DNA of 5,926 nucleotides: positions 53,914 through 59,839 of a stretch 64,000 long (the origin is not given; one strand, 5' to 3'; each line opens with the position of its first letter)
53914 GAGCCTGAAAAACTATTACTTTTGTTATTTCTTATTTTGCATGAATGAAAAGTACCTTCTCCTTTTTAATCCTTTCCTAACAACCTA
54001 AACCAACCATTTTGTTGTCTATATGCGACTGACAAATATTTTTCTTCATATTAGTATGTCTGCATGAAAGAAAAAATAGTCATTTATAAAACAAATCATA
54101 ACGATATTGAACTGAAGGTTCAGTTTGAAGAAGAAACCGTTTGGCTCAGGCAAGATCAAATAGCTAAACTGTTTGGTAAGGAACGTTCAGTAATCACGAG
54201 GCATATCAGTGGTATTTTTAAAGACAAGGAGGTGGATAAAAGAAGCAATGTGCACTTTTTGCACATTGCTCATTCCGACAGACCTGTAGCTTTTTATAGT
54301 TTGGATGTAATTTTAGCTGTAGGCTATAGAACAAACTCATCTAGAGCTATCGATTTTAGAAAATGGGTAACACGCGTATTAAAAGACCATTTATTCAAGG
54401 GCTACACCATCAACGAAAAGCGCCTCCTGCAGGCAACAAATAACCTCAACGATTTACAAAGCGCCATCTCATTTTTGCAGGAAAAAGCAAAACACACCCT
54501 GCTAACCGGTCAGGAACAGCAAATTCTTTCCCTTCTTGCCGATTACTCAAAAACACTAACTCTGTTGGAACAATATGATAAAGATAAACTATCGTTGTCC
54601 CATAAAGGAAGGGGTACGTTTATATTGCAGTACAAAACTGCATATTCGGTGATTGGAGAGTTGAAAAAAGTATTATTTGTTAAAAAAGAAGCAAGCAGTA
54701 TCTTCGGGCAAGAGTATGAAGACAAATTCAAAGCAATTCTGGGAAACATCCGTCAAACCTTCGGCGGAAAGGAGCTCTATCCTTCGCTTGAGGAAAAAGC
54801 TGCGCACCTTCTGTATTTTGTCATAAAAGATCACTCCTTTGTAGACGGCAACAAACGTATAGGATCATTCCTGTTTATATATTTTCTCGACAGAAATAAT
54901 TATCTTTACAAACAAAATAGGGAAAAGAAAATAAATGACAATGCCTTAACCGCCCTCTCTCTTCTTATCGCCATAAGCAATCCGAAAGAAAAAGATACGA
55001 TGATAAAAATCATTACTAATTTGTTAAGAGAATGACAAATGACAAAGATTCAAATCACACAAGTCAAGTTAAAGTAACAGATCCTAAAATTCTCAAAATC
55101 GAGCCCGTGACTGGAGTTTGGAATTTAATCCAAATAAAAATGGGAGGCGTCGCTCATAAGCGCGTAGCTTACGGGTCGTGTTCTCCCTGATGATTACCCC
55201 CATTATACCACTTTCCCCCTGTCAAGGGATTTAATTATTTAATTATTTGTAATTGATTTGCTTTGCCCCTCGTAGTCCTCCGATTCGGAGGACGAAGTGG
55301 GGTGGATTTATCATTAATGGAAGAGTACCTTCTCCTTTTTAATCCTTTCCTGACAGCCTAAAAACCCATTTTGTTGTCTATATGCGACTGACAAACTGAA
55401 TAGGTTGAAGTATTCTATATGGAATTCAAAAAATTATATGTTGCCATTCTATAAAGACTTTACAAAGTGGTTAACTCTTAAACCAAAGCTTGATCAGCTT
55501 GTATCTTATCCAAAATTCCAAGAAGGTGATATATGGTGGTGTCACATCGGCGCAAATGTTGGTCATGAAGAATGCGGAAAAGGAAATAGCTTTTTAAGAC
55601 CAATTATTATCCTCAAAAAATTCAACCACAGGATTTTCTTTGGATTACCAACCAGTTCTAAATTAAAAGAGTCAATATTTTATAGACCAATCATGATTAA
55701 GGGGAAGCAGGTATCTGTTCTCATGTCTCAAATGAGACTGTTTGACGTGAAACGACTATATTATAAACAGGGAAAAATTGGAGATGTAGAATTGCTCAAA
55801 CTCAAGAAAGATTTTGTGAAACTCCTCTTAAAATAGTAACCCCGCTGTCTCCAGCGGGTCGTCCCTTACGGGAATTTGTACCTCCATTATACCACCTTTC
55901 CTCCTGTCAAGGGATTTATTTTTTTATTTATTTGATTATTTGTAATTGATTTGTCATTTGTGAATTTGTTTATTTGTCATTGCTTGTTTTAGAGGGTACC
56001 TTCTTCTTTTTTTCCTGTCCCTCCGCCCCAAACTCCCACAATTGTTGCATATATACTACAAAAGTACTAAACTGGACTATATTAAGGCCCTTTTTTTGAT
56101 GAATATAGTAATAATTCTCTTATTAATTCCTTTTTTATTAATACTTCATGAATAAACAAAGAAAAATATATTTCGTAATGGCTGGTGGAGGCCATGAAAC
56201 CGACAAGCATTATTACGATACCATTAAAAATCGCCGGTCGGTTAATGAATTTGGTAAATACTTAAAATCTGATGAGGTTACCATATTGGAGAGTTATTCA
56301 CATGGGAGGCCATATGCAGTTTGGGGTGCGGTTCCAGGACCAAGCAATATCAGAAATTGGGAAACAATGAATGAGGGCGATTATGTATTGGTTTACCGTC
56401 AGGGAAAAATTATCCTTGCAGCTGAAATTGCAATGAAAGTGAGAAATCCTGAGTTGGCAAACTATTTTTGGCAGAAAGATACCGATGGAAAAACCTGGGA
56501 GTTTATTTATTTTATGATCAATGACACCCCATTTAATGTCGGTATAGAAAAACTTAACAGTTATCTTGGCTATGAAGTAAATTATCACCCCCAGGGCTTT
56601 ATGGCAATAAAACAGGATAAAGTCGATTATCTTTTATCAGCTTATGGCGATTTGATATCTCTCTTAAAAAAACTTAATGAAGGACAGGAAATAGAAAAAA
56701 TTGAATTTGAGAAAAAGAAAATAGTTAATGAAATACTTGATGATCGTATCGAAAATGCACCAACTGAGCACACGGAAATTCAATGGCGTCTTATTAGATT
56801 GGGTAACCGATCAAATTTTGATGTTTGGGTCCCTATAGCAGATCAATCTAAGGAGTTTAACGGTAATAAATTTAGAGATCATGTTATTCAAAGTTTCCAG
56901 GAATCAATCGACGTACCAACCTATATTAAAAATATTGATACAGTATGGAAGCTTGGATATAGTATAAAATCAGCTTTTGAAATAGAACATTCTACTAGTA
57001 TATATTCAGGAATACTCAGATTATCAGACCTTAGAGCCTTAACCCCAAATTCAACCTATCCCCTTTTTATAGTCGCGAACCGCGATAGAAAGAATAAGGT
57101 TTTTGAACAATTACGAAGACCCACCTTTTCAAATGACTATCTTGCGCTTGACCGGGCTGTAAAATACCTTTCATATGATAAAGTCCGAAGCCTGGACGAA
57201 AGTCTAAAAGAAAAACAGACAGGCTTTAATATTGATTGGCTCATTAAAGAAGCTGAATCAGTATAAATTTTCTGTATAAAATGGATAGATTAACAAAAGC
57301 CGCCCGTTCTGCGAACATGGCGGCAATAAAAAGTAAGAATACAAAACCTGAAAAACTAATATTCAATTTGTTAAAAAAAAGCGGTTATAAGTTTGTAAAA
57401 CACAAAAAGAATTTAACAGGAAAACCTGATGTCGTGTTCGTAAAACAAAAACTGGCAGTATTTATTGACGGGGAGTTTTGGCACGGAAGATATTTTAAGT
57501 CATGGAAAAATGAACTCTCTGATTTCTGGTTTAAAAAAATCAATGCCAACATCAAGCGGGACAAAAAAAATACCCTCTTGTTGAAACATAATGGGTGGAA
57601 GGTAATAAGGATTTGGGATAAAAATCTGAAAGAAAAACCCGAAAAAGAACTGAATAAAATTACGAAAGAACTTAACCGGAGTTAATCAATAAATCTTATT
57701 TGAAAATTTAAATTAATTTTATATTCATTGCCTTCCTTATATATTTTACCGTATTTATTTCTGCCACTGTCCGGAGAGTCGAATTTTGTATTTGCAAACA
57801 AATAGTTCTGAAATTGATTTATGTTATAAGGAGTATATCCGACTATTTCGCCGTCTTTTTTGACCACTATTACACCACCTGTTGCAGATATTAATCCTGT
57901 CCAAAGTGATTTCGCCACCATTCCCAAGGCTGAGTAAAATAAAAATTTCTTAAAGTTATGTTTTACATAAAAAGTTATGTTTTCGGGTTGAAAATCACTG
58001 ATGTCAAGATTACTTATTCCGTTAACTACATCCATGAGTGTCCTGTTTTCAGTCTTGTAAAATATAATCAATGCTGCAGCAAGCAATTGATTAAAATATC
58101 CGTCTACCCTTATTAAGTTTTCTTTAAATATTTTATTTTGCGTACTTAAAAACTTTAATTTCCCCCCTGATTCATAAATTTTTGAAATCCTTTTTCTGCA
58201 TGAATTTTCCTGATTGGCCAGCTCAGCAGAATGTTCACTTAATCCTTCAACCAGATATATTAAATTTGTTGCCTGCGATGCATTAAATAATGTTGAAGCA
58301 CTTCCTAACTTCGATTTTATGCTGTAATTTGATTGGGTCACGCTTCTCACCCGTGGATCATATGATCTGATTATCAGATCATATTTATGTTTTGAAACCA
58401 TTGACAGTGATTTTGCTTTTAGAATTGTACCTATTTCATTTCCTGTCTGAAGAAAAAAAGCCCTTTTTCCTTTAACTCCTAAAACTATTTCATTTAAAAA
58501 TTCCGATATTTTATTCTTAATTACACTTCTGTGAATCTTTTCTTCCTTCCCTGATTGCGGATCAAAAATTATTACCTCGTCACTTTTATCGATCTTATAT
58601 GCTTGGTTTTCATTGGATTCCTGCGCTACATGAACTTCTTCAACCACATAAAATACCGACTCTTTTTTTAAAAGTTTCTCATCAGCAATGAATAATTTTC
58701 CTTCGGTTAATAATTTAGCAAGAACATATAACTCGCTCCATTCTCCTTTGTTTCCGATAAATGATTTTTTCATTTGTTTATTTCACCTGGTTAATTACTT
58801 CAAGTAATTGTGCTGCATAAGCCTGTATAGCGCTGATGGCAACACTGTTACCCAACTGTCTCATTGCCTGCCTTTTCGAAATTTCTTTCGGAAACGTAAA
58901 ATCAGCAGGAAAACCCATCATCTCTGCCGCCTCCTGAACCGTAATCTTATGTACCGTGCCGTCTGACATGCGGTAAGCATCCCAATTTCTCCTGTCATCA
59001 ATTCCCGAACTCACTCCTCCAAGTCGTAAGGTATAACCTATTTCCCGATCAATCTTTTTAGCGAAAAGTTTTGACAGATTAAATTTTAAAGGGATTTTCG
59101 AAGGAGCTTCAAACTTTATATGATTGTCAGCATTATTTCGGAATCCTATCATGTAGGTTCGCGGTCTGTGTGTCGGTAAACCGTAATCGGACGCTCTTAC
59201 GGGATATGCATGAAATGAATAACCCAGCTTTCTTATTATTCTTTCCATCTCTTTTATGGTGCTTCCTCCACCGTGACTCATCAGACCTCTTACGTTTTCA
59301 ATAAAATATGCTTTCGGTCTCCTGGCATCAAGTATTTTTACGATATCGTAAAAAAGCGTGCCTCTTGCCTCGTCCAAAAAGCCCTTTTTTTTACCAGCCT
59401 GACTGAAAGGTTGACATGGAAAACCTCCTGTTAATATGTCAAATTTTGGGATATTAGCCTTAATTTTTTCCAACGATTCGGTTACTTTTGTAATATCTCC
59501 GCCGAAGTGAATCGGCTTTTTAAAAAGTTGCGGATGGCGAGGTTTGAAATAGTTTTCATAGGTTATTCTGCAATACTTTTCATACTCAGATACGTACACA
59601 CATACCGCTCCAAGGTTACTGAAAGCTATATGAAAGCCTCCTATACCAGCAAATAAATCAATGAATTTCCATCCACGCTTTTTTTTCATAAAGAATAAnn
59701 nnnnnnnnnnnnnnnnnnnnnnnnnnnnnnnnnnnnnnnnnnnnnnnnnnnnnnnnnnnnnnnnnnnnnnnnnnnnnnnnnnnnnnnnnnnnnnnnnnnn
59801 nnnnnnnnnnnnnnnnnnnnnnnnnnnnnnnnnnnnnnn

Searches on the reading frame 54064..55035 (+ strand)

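Call 65: search_protein_families(library=pfam, proteins=[window:54064-55035:+], max_evalue=0.001)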
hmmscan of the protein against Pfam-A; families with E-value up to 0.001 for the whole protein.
window:54064-55035:+ (323 aa): 2 families
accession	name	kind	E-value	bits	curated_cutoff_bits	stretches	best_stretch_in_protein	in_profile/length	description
PF13310.11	Virulence_RhuM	-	1.4e-17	64.3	33.7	1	71-127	17-73/252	Virulence protein RhuM family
PF02661.23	Fic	-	1.1e-10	42.6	24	1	220-275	30-93/93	Fic/DOC family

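Call 92: search_protein_families(library=padloc, proteins=[window:54064-55035:+], max_evalue=0.001)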
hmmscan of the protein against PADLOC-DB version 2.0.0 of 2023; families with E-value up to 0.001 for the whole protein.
window:54064-55035:+ (323 aa): 39 families (the best 25 are shown)
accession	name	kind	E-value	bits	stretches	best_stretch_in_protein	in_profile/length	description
PDLC04965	PDC-S23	-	3.5e-118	392.7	1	1-322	1-324/327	-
PDLC04963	PDC-S23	-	5.6e-108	359.1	1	4-322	3-308/312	-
PDLC04964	PDC-S23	-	1.5e-106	354.4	1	1-321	1-327/331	-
PDLC04854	PDC-S05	-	4.8e-58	194.3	1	1-203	1-208/212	-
PDLC04848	PDC-S05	-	2.2e-55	186.3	2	1-212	1-215/291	-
PDLC04872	PDC-S05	-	5.5e-44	147.6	1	2-135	4-143/152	-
PDLC04858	PDC-S05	-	2.4e-43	145.2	1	1-126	1-131/138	-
PDLC04879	PDC-S05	-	4.3e-42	142.5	1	2-143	4-148/285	-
PDLC04876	PDC-S05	-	1.5e-39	133.6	1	2-131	7-142/174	-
PDLC04852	PDC-S05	-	1.9e-39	133.6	1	2-166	10-181/346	-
PDLC04853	PDC-S05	-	3.9e-39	132.7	1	2-127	5-138/336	-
PDLC04874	PDC-S05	-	1.6e-38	129.8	1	4-130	7-134/165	-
PDLC04870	PDC-S05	-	1.7e-38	130.2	1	3-125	9-134/214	-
PDLC04851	PDC-S05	-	2.6e-38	130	1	2-131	9-148/342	-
PDLC04843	PDC-S05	-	1.5e-36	124.3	1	2-123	5-129/330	-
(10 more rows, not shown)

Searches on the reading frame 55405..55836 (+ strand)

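Call 65: search_protein_families(library=pfam, proteins=[window:55405-55836:+], max_evalue=0.001)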
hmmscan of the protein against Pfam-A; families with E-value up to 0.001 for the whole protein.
window:55405-55836:+ (143 aa): 1 family
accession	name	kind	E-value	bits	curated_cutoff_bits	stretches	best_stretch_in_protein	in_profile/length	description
PF02452.23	PemK_toxin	-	7.8e-07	29.7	23.1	1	40-137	2-105/109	PemK-like, MazF-like toxin of type II toxin-antitoxin system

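Call 92: search_protein_families(library=padloc, proteins=[window:55405-55836:+], max_evalue=0.001)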
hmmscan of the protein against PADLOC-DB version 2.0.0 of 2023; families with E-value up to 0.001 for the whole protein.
window:55405-55836:+ (143 aa): 0 families

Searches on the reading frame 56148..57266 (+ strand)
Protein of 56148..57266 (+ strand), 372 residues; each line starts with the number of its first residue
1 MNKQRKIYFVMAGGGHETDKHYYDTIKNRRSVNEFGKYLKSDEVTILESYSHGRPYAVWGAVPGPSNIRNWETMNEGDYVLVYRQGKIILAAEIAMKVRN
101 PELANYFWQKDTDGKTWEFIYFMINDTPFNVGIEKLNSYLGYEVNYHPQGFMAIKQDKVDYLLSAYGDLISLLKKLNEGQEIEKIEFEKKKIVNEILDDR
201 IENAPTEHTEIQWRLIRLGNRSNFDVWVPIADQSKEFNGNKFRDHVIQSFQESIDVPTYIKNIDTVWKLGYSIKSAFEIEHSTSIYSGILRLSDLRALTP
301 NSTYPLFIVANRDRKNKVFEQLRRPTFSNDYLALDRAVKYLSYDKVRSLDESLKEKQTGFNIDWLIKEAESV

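Call 65: search_protein_families(library=pfam, proteins=[window:56148-57266:+], max_evalue=0.001)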
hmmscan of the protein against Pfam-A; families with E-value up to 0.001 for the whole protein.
window:56148-57266:+ (372 aa): 1 family
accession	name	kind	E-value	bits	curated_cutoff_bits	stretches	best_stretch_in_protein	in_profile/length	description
PF16718.10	IFS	-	1.2e-05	26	30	1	276-347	34-102/164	Immunity factor for SPN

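Call 91: search_protein_families(library=pfam, proteins=[window:56148-57266:+], max_evalue=0.01)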
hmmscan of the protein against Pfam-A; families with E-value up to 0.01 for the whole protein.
window:56148-57266:+ (372 aa): 1 family
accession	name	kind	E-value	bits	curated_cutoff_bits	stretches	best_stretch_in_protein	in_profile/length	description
PF16718.10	IFS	-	1.2e-05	26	30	1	276-347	34-102/164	Immunity factor for SPN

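Call 92: search_protein_families(library=padloc, proteins=[window:56148-57266:+], max_evalue=0.001)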
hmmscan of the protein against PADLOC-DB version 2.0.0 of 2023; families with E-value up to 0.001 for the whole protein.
window:56148-57266:+ (372 aa): 1 family
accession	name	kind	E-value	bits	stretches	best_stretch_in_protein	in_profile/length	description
PDLC03534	REase_II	-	5.5e-09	33.5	1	207-347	177-321/351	Type II restriction enzyme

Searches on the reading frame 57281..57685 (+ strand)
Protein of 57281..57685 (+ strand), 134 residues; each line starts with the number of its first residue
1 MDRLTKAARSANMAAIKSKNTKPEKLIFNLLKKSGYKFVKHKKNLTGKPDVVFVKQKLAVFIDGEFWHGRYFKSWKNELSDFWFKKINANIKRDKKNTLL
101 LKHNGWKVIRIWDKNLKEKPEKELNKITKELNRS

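Call 65: search_protein_families(library=pfam, proteins=[window:57281-57685:+], max_evalue=0.001)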
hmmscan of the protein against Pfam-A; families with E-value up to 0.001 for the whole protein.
window:57281-57685:+ (134 aa): 3 families
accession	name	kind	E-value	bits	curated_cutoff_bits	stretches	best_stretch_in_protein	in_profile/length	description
PF03852.21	Vsr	-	5.9e-26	90.6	27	1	1-71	1-71/74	DNA mismatch endonuclease Vsr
PF18741.7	MTES_1575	-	3.1e-09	37.2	38.2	1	87-131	52-96/96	REase_MTES_1575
PF04480.18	DUF559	-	2e-06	28.1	20.6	1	91-131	68-108/109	Protein of unknown function (DUF559)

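Call 92: search_protein_families(library=padloc, proteins=[window:57281-57685:+], max_evalue=0.001)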
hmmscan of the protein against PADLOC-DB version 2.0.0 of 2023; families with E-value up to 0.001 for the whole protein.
window:57281-57685:+ (134 aa): 2 families
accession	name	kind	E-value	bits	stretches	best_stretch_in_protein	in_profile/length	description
PDLC03397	Vsr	-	2.6e-20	71.1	1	4-122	5-125/156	Type II nicking endonuclease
PDLC05009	PDC-S37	-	0.00069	15.5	1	92-132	1299-1339/1550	-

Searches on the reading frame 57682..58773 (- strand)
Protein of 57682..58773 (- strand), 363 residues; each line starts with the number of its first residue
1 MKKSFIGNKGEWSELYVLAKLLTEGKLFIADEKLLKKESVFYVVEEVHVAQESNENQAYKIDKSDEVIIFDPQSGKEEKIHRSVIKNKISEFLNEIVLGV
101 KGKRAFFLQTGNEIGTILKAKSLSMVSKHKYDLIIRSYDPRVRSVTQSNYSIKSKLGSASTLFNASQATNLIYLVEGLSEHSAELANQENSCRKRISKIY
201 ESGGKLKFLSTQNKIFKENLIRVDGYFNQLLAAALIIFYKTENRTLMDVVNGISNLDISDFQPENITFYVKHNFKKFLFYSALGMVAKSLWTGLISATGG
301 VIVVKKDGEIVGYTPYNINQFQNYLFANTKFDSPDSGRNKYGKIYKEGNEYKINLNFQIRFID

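Call 3: search_protein_families(library=pfam, proteins=[window:57682-58773:-], max_evalue=0.1)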
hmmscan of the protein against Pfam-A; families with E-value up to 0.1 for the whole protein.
window:57682-58773:- (363 aa): 1 family
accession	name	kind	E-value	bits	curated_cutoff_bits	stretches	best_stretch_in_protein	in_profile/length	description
PF09561.16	RE_HpaII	-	5.1e-85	286.3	25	1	8-361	1-359/359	HpaII restriction endonuclease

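Call 4: search_protein_families(library=ncbifam, proteins=[window:57682-58773:-], max_evalue=0.1)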
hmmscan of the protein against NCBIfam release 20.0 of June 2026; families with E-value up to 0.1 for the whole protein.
window:57682-58773:- (363 aa): 0 families

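Call 5: search_protein_families(library=padloc, proteins=[window:57682-58773:-], max_evalue=0.1)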
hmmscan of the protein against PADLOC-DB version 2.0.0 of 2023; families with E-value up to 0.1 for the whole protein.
window:57682-58773:- (363 aa): 1 family
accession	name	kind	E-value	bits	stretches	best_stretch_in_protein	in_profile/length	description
PDLC03563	REase_II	-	1.2e-63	213.3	1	2-362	2-365/366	Type II restriction enzyme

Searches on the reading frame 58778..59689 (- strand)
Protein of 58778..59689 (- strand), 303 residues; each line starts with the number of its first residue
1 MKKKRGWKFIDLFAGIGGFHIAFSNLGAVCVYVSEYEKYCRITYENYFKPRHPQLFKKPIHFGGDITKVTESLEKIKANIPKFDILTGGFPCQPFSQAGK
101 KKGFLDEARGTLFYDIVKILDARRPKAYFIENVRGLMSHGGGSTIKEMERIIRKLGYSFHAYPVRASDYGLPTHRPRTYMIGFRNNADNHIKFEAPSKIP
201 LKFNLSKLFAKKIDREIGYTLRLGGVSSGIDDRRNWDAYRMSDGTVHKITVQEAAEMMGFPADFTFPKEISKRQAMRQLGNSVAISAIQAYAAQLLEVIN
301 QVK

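Call 3: search_protein_families(library=pfam, proteins=[window:58778-59689:-], max_evalue=0.1)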
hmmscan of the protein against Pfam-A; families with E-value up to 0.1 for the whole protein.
window:58778-59689:- (303 aa): 1 family
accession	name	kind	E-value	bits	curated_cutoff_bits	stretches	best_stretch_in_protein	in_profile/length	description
PF00145.23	DNA_methylase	-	2.8e-65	221.3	22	2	8-199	2-181/324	C-5 cytosine-specific DNA methylase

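Call 4: search_protein_families(library=ncbifam, proteins=[window:58778-59689:-], max_evalue=0.1)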
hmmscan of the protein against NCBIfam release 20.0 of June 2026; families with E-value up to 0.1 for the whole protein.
window:58778-59689:- (303 aa): 2 families
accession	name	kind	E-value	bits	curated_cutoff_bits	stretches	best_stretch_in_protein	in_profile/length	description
TIGR00675.1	dcm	superfamily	2.6e-66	224.5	100.65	2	9-200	1-177/329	DNA (cytosine-5-)-methyltransferase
NF007772.0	PRK10458.1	subfamily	2.4e-43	148.4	710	2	4-193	86-296/472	DNA cytosine methylase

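Call 5: search_protein_families(library=padloc, proteins=[window:58778-59689:-], max_evalue=0.1)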
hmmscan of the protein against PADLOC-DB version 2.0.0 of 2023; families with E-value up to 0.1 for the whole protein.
window:58778-59689:- (303 aa): 64 families (the best 25 are shown)
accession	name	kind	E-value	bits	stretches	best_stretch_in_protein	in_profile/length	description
PDLC03272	MTase_II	-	3.3e-81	271.5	2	3-212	71-264/407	Type II methyltransferase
PDLC03361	MTase_II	-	2.1e-63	212.8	2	3-212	83-315/455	Type II methyltransferase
PDLC03378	MTase_II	-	5.4e-52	175.2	2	8-199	4-181/344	Type II methyltransferase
PDLC02653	DrmMII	-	2e-49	166.3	2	7-216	5-202/333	DrmMII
PDLC03716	oMTase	-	3.8e-49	165.7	2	2-197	34-214/349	orphan methyltransferase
PDLC00034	DruM2|DruM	-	3.7e-48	162.1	2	4-175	5-171/457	DNA cytosine methylase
PDLC03217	MTase_II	-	1.8e-47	160.2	2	5-186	383-547/703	Type II methyltransferase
PDLC03242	MTase_II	-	1.1e-43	147.7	2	3-186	95-263/409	Type II methyltransferase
PDLC03234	MTase_II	-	1.9e-43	147.2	2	7-193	5-182/375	Type II methyltransferase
PDLC00026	DruM2|DruM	-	2.9e-41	140.1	2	8-202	6-186/336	DNA cytosine methylase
PDLC03733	oMTase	-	3.5e-40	136.2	2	6-190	90-295/476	orphan methyltransferase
PDLC03326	MTase_II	-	2.9e-37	126.8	2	9-197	7-188/412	Type II methyltransferase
PDLC03286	MTase_II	-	6.2e-37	125.2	1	8-184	2-169/185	Type II methyltransferase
PDLC03269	MTase_II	-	2.1e-34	117.3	2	7-188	4-170/437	Type II methyltransferase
PDLC00027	DruM2|DruM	-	5.2e-34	116.2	1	7-199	12-185/361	DNA cytosine methylase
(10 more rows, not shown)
